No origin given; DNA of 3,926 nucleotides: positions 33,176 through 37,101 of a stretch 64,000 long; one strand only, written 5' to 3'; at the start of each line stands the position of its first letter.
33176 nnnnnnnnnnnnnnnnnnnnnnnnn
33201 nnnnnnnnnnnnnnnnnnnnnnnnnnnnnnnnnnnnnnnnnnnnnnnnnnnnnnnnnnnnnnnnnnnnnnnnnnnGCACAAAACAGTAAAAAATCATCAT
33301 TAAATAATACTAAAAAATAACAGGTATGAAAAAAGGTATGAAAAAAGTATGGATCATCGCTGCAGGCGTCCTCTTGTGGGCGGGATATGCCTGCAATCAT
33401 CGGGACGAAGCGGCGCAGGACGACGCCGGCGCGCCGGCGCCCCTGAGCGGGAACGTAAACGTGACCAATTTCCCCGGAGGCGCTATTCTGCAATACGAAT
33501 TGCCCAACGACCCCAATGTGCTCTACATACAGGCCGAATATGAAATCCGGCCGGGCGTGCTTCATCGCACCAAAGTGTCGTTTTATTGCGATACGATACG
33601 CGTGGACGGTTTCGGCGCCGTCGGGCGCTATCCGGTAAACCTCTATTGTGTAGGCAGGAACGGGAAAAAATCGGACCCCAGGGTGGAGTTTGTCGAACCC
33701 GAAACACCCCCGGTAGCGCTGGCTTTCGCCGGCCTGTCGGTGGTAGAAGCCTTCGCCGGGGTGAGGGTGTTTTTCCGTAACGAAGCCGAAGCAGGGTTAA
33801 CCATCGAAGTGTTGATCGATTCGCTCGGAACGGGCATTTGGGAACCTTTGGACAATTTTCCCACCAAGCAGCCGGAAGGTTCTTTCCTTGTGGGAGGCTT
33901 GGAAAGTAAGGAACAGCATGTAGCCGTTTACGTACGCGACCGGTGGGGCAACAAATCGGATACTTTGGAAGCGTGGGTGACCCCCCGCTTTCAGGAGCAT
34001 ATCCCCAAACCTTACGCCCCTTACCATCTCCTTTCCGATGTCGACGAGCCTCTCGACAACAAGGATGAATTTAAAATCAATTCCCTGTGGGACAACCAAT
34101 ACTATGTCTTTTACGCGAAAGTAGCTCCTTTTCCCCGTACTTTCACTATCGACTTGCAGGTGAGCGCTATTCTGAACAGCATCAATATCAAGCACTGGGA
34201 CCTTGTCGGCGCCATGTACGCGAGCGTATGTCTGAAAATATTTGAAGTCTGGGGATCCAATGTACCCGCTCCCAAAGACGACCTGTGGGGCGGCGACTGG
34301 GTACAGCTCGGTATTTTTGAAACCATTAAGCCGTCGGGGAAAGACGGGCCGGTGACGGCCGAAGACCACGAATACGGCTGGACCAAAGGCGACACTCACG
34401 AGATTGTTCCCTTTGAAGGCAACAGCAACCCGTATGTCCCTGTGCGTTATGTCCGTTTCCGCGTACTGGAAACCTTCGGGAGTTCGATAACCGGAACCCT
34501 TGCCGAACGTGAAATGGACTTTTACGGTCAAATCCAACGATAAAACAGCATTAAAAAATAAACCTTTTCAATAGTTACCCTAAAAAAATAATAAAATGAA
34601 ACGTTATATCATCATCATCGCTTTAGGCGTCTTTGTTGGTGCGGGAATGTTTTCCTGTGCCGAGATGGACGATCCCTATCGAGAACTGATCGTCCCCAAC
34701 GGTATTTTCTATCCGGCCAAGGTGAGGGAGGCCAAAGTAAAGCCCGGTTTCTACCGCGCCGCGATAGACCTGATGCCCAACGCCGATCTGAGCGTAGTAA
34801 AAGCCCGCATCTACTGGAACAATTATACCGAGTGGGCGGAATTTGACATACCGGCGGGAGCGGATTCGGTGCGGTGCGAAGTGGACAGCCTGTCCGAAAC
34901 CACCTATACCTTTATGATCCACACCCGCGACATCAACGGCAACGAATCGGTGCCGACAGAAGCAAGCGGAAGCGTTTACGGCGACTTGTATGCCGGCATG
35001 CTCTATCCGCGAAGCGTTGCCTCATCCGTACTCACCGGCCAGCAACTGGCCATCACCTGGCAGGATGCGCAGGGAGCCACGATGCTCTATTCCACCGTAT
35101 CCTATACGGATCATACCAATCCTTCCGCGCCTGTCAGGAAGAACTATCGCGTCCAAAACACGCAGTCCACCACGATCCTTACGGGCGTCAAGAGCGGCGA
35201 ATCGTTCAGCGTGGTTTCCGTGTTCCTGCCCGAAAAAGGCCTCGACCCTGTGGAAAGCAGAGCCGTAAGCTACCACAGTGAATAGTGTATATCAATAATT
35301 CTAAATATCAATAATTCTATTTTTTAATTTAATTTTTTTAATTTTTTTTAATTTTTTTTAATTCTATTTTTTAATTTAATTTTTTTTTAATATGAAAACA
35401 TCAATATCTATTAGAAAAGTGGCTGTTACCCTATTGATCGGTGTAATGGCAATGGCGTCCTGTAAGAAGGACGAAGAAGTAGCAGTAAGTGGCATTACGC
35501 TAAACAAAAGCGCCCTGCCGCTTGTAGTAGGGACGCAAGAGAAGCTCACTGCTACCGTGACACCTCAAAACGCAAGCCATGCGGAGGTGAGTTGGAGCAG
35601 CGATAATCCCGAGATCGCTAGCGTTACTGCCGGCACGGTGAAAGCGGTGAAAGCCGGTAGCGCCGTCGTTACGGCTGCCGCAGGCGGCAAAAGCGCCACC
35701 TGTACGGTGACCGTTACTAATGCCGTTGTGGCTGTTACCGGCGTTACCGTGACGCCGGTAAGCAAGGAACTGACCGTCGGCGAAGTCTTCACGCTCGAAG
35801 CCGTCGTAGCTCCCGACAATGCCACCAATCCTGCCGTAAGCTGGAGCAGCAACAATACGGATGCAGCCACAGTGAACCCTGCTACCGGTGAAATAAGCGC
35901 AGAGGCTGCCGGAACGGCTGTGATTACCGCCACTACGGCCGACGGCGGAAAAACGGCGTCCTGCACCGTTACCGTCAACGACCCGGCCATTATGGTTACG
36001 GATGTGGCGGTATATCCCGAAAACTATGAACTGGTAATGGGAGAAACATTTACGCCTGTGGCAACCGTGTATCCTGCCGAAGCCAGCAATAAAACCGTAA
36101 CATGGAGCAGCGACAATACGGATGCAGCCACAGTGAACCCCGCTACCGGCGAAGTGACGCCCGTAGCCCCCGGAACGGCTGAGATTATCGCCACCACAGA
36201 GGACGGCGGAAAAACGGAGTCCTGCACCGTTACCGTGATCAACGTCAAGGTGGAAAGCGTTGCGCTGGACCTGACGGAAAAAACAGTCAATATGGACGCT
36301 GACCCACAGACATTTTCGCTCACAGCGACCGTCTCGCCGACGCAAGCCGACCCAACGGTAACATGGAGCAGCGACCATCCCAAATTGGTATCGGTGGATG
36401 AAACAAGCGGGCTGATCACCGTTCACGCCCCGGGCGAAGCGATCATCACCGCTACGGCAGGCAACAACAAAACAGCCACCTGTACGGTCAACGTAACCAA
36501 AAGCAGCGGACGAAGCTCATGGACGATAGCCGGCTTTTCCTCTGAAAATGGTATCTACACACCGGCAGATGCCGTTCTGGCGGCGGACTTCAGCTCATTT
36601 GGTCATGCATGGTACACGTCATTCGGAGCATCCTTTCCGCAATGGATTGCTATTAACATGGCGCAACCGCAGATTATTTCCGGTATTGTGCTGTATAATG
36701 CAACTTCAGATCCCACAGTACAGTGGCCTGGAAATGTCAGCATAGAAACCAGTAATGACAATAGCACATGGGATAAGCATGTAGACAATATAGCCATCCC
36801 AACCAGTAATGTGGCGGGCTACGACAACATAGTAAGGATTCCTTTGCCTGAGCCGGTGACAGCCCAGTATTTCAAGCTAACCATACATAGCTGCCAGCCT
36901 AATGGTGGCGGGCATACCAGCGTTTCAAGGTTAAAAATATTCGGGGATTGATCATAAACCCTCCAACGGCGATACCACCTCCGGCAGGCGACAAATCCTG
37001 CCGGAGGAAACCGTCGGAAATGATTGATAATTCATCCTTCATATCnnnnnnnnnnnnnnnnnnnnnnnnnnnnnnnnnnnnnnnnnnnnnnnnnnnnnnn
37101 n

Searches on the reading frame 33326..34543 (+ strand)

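Call 7: search_protein_families(library=pfam, proteins=[window:33326-34543:+])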
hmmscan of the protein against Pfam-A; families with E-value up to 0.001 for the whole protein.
window:33326-34543:+ (405 aa): 4 families
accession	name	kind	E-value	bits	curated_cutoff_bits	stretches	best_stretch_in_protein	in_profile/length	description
PF16323.11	DUF4959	-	8.7e-28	97.2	32.9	1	22-123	2-104/106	Domain of unknown function (DUF4959)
PF17166.9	DUF5126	-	6.4e-23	81.1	27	1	127-228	2-103/104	Domain of unknown function (DUF5126)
PF16391.11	DUF5000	-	2.2e-21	77.1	25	1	260-401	11-141/141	Domain of unknown function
PF07738.19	Sad1_UNC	-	0.00073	20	22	0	272-332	30-83/132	Sad1 / UNC-like C-terminal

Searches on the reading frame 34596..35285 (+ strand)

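Call 7: search_protein_families(library=pfam, proteins=[window:34596-35285:+])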
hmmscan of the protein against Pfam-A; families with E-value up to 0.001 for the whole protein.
window:34596-35285:+ (229 aa): 1 family
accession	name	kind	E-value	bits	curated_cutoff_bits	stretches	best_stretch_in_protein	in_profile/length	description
PF16389.11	DUF4998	-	1e-43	149.6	29.1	1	21-215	1-195/199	Domain of unknown function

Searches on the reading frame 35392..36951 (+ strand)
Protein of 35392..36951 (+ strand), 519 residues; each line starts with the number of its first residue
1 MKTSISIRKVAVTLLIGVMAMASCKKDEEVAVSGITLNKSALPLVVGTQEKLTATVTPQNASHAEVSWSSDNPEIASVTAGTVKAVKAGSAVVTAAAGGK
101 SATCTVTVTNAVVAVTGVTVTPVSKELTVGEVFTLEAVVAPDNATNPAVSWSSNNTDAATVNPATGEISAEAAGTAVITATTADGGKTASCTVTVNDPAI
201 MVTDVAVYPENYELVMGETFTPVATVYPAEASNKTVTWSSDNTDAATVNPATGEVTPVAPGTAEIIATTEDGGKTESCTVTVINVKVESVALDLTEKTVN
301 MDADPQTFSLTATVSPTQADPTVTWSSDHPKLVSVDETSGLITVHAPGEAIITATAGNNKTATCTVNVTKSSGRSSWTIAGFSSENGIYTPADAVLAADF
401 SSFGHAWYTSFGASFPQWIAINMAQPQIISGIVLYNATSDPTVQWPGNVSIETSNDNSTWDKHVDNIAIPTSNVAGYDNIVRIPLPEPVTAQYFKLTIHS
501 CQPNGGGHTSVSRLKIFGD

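Call 7: search_protein_families(library=pfam, proteins=[window:35392-36951:+])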
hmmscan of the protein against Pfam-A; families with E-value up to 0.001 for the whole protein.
window:35392-36951:+ (519 aa): 5 families
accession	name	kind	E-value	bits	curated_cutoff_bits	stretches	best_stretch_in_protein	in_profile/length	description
PF02368.24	Big_2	-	1.5e-54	182.3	22.8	4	202-280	2-79/79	Bacterial Ig-like domain (group 2)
PF00754.31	F5_F8_type_C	-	1.2e-15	58.2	28.2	1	383-504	5-118/127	F5/8 type C domain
PF22359.2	Big-like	-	7.1e-11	42.6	27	1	65-110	2-48/48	Bacterial Ig-like domain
PF25354.1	Ig_NUP210_16th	-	9.5e-09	35.1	27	0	124-179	7-60/72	NUP210-like, Ig-like domain 16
PF22633.2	F5_F8_type_C_2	-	1.1e-08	36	27.8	1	406-496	11-91/91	NedA-like, galactose-binding domain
